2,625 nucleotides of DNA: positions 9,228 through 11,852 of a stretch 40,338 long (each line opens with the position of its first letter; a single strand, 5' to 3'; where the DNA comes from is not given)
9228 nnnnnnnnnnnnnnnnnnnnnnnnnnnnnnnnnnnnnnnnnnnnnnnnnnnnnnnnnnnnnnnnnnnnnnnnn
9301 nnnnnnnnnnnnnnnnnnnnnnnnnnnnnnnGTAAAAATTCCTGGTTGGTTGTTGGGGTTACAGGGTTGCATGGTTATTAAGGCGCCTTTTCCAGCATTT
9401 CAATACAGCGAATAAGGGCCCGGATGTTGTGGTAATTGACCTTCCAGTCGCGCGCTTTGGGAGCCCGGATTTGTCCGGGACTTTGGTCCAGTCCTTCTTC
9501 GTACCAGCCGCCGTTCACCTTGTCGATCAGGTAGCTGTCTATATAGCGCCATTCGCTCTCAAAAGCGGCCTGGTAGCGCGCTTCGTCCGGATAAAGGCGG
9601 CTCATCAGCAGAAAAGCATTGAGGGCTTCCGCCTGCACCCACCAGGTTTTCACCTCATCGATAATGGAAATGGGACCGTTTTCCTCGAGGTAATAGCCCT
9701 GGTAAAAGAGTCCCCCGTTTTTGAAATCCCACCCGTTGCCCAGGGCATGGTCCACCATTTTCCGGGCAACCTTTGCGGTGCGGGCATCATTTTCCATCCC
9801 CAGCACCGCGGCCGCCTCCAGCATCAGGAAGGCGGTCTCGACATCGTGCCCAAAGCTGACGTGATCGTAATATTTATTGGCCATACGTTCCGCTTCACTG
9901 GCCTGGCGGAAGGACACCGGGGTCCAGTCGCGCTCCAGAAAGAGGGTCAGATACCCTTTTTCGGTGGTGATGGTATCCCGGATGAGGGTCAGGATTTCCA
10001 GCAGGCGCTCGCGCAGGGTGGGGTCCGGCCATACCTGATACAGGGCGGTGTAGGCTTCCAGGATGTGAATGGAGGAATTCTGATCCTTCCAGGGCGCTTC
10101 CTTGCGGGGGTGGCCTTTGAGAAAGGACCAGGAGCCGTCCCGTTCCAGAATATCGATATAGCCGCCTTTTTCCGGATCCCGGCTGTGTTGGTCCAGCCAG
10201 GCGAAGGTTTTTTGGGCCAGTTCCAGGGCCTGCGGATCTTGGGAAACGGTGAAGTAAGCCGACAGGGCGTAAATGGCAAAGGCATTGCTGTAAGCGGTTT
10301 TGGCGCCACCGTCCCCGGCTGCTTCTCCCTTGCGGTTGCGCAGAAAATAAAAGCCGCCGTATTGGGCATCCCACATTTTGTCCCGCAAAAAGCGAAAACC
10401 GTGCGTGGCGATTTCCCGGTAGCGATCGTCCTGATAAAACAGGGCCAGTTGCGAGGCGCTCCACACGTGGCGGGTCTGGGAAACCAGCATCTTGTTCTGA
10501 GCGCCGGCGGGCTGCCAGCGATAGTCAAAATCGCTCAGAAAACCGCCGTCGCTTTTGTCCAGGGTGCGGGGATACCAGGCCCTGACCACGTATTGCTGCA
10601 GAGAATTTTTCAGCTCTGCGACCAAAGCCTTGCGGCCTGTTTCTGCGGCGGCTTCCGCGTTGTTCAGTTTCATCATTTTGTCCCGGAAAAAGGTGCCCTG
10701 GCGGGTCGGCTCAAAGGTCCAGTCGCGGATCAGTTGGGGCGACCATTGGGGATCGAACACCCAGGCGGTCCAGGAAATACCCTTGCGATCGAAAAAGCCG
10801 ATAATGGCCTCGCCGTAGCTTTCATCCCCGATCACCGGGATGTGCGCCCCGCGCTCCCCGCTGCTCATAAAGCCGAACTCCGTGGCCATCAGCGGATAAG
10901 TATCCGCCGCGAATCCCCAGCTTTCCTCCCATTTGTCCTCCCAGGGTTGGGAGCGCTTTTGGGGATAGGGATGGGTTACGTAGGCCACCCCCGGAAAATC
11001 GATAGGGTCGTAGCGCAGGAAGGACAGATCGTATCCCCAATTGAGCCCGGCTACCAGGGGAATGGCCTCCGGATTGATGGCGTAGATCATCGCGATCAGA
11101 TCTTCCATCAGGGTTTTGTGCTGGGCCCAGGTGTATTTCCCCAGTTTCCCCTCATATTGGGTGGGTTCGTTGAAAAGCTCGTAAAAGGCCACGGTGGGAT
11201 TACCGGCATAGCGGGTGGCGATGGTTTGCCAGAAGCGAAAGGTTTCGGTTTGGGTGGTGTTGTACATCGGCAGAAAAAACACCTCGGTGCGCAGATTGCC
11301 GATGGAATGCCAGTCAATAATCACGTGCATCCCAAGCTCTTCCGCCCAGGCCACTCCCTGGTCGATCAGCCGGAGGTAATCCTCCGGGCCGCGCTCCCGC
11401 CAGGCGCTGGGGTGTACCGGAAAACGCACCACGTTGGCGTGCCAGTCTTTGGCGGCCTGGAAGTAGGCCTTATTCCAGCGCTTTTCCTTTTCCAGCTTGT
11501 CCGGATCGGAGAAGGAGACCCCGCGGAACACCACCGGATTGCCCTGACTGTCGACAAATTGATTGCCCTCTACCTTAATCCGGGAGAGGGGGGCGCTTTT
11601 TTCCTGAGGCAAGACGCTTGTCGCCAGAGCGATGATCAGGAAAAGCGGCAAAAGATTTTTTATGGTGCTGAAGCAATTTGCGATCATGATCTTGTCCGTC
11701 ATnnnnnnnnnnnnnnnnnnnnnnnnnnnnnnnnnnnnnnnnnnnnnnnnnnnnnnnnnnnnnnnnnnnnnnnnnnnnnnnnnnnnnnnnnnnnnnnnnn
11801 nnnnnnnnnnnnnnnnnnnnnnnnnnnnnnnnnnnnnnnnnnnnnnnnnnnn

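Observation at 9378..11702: Exported GH5 domain fused to a cellobiose-2-epimerase-like (AGE) domain, translationally coupled and adjacent to a GH130 phosphorylase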

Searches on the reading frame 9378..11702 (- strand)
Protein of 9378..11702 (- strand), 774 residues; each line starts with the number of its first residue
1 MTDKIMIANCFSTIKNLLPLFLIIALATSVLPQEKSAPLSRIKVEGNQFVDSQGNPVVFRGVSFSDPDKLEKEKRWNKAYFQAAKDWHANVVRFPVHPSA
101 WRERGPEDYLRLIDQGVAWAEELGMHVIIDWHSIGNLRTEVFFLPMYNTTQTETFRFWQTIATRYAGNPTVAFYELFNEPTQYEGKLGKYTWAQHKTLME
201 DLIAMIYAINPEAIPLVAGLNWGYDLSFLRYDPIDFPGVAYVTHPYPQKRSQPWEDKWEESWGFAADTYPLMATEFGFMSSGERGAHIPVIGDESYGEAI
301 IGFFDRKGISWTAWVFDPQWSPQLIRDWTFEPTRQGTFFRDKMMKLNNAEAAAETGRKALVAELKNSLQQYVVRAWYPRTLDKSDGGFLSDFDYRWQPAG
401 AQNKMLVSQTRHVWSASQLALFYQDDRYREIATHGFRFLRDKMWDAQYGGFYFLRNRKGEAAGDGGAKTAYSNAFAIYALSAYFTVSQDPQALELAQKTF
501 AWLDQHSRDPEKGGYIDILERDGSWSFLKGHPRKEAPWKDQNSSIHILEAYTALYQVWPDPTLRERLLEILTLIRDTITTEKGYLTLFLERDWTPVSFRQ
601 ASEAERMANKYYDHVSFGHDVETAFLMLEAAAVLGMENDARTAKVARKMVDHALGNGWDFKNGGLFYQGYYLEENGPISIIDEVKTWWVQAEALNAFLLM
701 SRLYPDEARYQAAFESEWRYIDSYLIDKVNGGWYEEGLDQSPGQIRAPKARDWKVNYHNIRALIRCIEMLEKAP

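Call 3: search_protein_families(library=pfam, proteins=[window:9378-11702:-], max_evalue=0.01)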
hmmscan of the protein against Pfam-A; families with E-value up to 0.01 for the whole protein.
window:9378-11702:- (774 aa): 3 families
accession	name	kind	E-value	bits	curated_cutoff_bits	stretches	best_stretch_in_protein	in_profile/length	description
PF07221.17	GlcNAc_2-epim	-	2.3e-42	146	23.4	1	387-737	1-324/347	N-acylglucosamine 2-epimerase (GlcNAc 2-epimerase)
PF00150.24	Cellulase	-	5.9e-34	118.2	23.5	1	50-317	1-269/272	Cellulase (glycosyl hydrolase family 5)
PF07944.18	Beta-AFase-like_GH127_cat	-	0.00031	20.3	24.9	0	535-609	52-120/376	Beta-L-arabinofuranosidase, GH127 catalytic domain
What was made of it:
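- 10653..11597 (-): GH5 catalytic domain, GH5_26-like beta-glucanase type (aa 36-350; acid/base E179 at nt 11166-11168, nucleophile E275 at nt 10878-10880). Pfam PF00150, E 6e-34 (call 3).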

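Call 4: search_protein_families(library=ncbifam, proteins=[window:9378-11702:-], max_evalue=0.01)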
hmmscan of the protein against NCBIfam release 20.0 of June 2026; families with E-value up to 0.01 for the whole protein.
window:9378-11702:- (774 aa): 3 families
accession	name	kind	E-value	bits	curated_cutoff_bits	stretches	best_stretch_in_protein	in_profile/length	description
NF041848.1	celb_epim_EpiA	equivalog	1.7e-49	169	800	1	372-772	24-403/405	cellobiose 2-epimerase EpiA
NF052547.1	AcylGsamEpipAGE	equivalog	3.9e-23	82.1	600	2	360-515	4-155/384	n-acyl-d-glucosamine 2-epimerase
NF051846.1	ManIsomPseudo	equivalog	4.5e-23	81.8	600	1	410-739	51-361/401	D-mannose isomerase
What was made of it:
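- On Cellobiose 2-epimerase (EC 5.1.3.11): NF041848 celb_epim_EpiA scores 169 bits against a cut-off of 800 (call 4).
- Closest known: Cellobiose 2-epimerase. Different: It scores 169 bits against the EpiA equivalog cut-off of 800 (call 4).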

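Call 5: search_solved_structures(query=window:9378-11702:-, max_evalue=0.001, show_alignments=3)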
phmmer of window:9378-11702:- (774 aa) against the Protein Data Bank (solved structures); distinct sequences matched with E-value up to 0.001: 53.
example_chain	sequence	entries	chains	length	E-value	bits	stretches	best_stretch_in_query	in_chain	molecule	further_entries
8bn7_CCC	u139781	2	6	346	7e-121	407.8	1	36-350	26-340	Cellulase, putative, cel5C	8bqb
4hty_A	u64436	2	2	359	7.3e-119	401.1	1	38-346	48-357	Cellulase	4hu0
5a8m_A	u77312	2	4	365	2e-103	350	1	40-345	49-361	PUTATIVE RETAINING B-GLYCOSIDASE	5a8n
5a8o_A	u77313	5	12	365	5e-103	348.7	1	40-345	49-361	PUTATIVE RETAINING B-GLYCOSIDASE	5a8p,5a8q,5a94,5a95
8h1n_A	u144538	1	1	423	9.1e-55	189.1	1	361-772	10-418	N-acylglucosamine 2-epimerase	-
8h1k_A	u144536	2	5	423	9.4e-55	189.1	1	361-772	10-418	N-acylglucosamine 2-epimerase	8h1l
8h1m_A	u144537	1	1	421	1e-54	189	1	361-772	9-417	N-acylglucosamine 2-epimerase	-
5zig_A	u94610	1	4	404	4.4e-44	153.8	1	362-767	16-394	Cellobiose 2-epimerase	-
9l8i_A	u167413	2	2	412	5.6e-42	146.8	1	358-770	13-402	Cellobiose 2-epimerase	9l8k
3wkf_A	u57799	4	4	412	6.4e-42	146.6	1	358-770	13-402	Cellobiose 2-epimerase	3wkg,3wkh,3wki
5zhb_A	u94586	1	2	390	2.8e-39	137.9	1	360-769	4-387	Cellobiose 2-epimerase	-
3vw5_A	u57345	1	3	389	1.1e-34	122.7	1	360-765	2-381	Cellobiose 2-epimerase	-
4z4j_A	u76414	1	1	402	2e-31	112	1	363-768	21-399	Cellobiose 2-epimerase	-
7d5g_A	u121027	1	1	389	2.2e-31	111.8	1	363-767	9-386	Cellobiose 2-epimerase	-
4z4l_A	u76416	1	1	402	4e-31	110.9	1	362-768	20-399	Cellobiose 2-epimerase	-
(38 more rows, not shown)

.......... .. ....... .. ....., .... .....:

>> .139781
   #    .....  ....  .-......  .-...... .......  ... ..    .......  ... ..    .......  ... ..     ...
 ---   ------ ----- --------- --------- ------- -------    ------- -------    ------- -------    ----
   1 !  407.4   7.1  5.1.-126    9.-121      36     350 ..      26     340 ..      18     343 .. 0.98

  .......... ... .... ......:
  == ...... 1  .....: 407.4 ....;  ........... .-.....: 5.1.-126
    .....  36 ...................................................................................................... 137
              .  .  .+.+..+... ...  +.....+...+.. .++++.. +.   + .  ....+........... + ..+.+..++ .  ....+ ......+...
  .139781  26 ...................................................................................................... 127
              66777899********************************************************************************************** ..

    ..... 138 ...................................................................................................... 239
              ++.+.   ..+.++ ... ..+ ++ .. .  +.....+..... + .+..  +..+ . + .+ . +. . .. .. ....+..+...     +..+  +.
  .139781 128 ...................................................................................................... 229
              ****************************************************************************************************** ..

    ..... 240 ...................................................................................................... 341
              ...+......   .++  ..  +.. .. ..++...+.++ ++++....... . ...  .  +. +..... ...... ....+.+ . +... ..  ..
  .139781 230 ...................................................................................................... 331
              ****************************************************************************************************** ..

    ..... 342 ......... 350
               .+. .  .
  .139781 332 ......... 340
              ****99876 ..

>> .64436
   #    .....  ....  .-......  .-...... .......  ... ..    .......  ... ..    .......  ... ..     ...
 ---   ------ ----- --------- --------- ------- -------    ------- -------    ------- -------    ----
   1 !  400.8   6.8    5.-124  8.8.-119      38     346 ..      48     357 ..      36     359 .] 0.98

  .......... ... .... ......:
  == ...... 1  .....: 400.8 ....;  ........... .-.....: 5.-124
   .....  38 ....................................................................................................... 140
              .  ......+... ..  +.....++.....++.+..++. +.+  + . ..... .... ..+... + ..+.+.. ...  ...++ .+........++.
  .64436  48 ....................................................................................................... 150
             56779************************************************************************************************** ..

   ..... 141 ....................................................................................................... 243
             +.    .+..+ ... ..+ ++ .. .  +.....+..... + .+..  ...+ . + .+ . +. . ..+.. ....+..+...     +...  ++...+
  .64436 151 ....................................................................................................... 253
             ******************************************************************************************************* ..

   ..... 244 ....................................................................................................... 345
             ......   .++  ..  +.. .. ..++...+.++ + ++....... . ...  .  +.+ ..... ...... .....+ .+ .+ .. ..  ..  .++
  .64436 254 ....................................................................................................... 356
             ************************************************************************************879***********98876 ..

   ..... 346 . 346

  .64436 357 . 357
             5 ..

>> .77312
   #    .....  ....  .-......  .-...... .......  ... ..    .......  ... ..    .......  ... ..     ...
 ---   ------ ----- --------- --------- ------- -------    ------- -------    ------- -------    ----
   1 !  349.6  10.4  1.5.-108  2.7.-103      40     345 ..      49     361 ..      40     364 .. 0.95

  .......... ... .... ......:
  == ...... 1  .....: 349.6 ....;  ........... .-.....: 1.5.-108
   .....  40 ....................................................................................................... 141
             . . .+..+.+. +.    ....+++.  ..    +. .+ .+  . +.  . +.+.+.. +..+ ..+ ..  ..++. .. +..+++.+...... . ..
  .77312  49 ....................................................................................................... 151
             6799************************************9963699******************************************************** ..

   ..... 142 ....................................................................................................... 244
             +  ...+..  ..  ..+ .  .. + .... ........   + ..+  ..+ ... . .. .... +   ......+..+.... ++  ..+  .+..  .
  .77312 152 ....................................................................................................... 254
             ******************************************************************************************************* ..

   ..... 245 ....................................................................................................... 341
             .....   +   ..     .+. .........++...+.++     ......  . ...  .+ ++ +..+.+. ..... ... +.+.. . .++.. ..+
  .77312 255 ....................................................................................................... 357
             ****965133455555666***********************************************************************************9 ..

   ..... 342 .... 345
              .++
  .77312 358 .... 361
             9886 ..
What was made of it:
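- On Glycoside hydrolase family 5 (clan GH-A retaining hydrolases): E179 (FNEPT) and E275 (ATEFG) align with the same motifs in 8bn7, 4hty and 5a8m (call 5).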

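Call 6: find_homologous_proteins(query=window:9378-11702:-)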
Query window:9378-11702:- (774 aa): 395 proteins with E <= 0.001 among 8000 candidates; the best 120 are listed.
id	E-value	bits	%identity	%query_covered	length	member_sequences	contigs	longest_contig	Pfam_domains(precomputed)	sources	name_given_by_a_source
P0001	0.0e+0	1817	100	99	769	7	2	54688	PF00150.25,PF07221.18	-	-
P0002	2.8e-178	613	64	54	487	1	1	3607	PF07221.18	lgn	-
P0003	1.3e-173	597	63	54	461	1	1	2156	PF07221.18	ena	-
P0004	2.2e-173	596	61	55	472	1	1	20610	PF07221.18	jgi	jgi:mannobiose 2-epimerase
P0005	2.9e-173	596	62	53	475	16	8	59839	PF07221.18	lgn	-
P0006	6.1e-173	595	62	53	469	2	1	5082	PF07221.18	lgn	-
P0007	2.9e-172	593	63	53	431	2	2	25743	PF07221.18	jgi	-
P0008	4.1e-171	589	60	53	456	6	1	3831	PF07221.18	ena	-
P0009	6.1e-171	588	62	54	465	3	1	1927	PF07221.18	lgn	-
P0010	8.1e-171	588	62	54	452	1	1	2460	PF07221.18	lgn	-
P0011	1.0e-170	588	61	53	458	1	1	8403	PF07221.18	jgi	jgi:mannobiose 2-epimerase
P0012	2.9e-169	583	60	54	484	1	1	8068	PF07221.18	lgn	-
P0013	4.9e-169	582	59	54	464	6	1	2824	PF07221.18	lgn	-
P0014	1.2e-168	581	59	54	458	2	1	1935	PF07221.18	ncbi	-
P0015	6.0e-168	578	58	55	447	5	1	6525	PF07221.18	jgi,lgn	-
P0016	8.3e-168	578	57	56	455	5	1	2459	PF07221.18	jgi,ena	-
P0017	1.3e-167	577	60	55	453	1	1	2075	PF07221.18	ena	-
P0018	5.6e-167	575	58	55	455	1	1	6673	PF07221.18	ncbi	-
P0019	6.1e-166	572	60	53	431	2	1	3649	PF07221.18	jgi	-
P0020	1.0e-165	571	58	55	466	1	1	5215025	PF07221.18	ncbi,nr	ncbi:MAG: AGE family epimerase/isomerase [bacterium]|nr:MAG: AGE family epimerase/isomerase [bacteri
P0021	1.4e-165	571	61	53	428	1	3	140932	PF07221.18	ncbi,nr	ncbi:MAG: AGE family epimerase/isomerase [candidate division KSB1 bacterium]|nr:AGE family epimerase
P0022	1.6e-165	570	61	54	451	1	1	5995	PF07221.18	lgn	-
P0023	2.8e-165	570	59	54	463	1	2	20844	PF07221.18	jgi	jgi:mannobiose 2-epimerase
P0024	4.5e-165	569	59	54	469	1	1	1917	PF07221.18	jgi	-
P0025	1.2e-164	567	59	53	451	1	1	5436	PF07221.18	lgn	-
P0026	1.4e-164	567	60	53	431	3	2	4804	PF07221.18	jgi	jgi:mannobiose 2-epimerase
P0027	1.9e-164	567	59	53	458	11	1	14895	PF07221.18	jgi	-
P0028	3.8e-164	566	59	53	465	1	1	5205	PF07221.18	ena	-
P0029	5.1e-164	565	59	53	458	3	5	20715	PF07221.18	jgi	jgi:mannobiose 2-epimerase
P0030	6.4e-164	565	57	56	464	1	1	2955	PF07221.18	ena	-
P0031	1.1e-163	564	59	54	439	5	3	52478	PF07221.18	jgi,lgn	jgi:mannobiose 2-epimerase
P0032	4.4e-163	562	58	53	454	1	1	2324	PF07221.18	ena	-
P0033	4.9e-163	562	57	56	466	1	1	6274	PF07221.18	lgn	-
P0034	9.1e-163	561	58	55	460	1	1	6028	PF07221.18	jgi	-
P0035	1.3e-161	557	58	53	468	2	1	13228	PF07221.18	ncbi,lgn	-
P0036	1.6e-161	557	58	53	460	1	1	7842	PF07221.18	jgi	jgi:mannobiose 2-epimerase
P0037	4.8e-161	556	59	54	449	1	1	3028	PF07221.18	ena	-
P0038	7.6e-160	552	57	54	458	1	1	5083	PF07221.18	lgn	-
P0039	4.4e-159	549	58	53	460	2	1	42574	PF07221.18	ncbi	-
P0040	5.2e-159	549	57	53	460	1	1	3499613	PF07221.18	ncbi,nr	ncbi:MAG: AGE family epimerase/isomerase [Bacteroidales bacterium]|nr:MAG: AGE family epimerase/isom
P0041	6.1e-159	549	57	53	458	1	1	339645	PF07221.18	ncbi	-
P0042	1.8e-158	547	56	55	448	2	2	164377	PF07221.18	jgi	jgi:cellobiose epimerase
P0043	1.9e-158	547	57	54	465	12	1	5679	PF07221.18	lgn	-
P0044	1.1e-157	545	57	53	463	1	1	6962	PF07221.18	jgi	jgi:mannobiose 2-epimerase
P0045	7.6e-157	542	57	53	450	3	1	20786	PF07221.18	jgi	-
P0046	4.2e-156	539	54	55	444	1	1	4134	PF07221.18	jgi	jgi:cellobiose epimerase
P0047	8.9e-155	535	53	55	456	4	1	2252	PF07221.18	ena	-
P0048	1.6e-154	534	54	56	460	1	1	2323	PF07221.18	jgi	-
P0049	1.8e-153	531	53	54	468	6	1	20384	PF07221.18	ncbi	-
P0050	4.7e-153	529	57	53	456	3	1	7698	PF07221.18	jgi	jgi:mannobiose 2-epimerase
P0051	4.9e-153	529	53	54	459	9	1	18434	PF07221.18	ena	-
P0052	1.5e-152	527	57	53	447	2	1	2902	PF07221.18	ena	-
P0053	1.8e-152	527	55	53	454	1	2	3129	PF07221.18,PF07470.20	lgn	-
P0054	2.7e-152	527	53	55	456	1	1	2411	PF07221.18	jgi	jgi:mannobiose 2-epimerase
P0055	2.1e-151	524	54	54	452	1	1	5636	PF07221.18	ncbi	-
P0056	2.4e-151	524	53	55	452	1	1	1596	PF07221.18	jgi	jgi:mannobiose 2-epimerase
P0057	2.7e-151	523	54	54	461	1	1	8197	PF07221.18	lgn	-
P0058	3.6e-149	516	54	53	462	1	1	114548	PF07221.18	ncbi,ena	-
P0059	6.9e-149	515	54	53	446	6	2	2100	PF07221.18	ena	-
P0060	6.6e-147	509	51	55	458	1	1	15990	PF07221.18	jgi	jgi:mannobiose 2-epimerase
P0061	1.3e-146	508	54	53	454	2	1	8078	PF07221.18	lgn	-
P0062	2.2e-144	501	54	53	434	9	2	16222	PF07221.18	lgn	-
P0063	3.3e-143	497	53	53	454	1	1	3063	PF07221.18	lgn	-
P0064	6.4e-143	496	52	53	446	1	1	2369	PF07221.18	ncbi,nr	ncbi:MAG: AGE family epimerase/isomerase [Bacteroidota bacterium]|nr:AGE family epimerase/isomerase 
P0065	8.4e-143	495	53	54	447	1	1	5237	PF07221.18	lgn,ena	-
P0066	1.2e-142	495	51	56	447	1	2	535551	PF07221.18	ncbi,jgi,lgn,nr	ncbi:MAG: AGE family epimerase/isomerase [Prolixibacteraceae bacterium]|nr:AGE family epimerase/isom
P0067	3.2e-142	493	43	39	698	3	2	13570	PF00150.25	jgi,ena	-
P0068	2.1e-141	491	59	45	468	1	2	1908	PF00150.25,PF13474.13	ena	-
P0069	3.7e-141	490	51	55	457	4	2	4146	PF07221.18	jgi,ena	-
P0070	6.9e-141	489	51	55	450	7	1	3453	PF07221.18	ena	-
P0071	8.5e-141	489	51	55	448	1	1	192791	PF07221.18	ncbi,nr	ncbi:MAG: AGE family epimerase/isomerase [Prolixibacteraceae bacterium]|nr:AGE family epimerase/isom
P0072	1.4e-140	488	52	54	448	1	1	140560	PF07221.18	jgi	jgi:mannobiose 2-epimerase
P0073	1.1e-139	485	51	55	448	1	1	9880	PF07221.18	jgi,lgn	-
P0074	1.7e-139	484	50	55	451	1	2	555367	PF07221.18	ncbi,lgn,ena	-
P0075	2.0e-139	484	51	55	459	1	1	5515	PF07221.18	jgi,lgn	jgi:mannobiose 2-epimerase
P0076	2.7e-139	484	51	54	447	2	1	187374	PF07221.18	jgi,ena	-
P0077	2.9e-139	484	50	54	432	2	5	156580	PF07221.18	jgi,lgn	-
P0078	3.1e-139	483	52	55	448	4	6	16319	PF07221.18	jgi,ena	-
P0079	7.5e-139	482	50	54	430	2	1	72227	PF07221.18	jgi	jgi:mannobiose 2-epimerase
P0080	1.0e-138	482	49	56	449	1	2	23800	PF07221.18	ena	-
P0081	1.1e-138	482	53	53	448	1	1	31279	PF07221.18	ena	-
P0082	1.2e-138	482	53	53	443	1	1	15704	PF07221.18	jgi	-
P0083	1.2e-138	482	53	53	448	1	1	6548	PF07221.18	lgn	-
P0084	1.4e-138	481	50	55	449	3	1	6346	PF07221.18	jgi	jgi:mannobiose 2-epimerase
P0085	1.4e-138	481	53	53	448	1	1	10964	PF07221.18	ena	-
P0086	2.5e-138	480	50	56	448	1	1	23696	PF07221.18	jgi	-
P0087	2.7e-138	480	53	53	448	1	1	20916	PF07221.18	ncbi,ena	-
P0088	3.5e-138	480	51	54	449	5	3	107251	PF07221.18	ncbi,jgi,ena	-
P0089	3.6e-138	480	52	53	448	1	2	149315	PF07221.18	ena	-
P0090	4.7e-138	480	51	54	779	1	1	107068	PF07221.18,PF02156.22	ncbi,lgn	-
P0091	6.5e-138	479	52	55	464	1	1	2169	PF07221.18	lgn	-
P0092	6.9e-138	479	52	53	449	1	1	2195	PF07221.18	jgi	jgi:mannobiose 2-epimerase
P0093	1.4e-137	478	52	53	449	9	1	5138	PF07221.18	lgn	-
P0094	1.6e-137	478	50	55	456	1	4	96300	PF07221.18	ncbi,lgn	-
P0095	2.3e-137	477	50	56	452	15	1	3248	PF07221.18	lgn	-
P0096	9.1e-137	475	53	53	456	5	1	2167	PF07221.18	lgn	-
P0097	1.4e-136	475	49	54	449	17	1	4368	PF07221.18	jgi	-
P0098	1.5e-136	475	50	55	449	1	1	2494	PF07221.18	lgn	-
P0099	1.9e-136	474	50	55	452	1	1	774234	PF07221.18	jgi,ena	-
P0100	2.5e-136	474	63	41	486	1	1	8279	PF00150.25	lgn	-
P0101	3.1e-136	474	49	55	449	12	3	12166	PF07221.18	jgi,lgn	jgi:mannobiose 2-epimerase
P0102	3.3e-136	473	51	55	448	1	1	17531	PF07221.18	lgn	-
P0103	1.0e-135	472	51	53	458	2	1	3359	PF07221.18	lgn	-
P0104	1.6e-135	471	50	56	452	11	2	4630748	PF07221.18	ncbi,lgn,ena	-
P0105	3.1e-135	470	51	54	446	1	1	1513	PF07221.18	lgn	-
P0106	3.4e-135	470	51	54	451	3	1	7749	PF07221.18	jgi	-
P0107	3.7e-135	470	50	55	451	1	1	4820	PF07221.18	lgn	-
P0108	4.3e-135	470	52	54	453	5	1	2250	PF07221.18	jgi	jgi:mannobiose 2-epimerase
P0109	5.1e-135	470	50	55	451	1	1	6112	PF07221.18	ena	-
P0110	5.4e-135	469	52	53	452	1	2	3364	PF07221.18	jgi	jgi:mannobiose 2-epimerase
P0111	5.4e-135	469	48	55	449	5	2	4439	PF07221.18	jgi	jgi:cellobiose epimerase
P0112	5.9e-135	469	50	55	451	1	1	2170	PF07221.18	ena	-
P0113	6.2e-135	469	51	53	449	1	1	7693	PF07221.18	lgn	-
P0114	6.4e-135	469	50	53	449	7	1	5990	PF07221.18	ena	-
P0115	9.6e-135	469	52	53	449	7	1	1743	PF07221.18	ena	-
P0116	1.5e-134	468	49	54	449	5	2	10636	PF07221.18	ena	-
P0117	2.4e-134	467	50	53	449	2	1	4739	PF07221.18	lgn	-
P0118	2.6e-134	467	52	54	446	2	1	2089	PF07221.18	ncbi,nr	ncbi:MAG TPA: AGE family epimerase/isomerase [Chitinophagaceae bacterium]|nr:AGE family epimerase/is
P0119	4.9e-134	466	51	54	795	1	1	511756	PF07221.18,PF02156.22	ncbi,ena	-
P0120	5.1e-134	466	51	53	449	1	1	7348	PF07221.18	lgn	-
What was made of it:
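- Most clade members are stand-alone proteins, not appendages (call 6).
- Tried and rejected: The word-indexed search of 5.8 billion clusters found only the self cluster (call 6).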
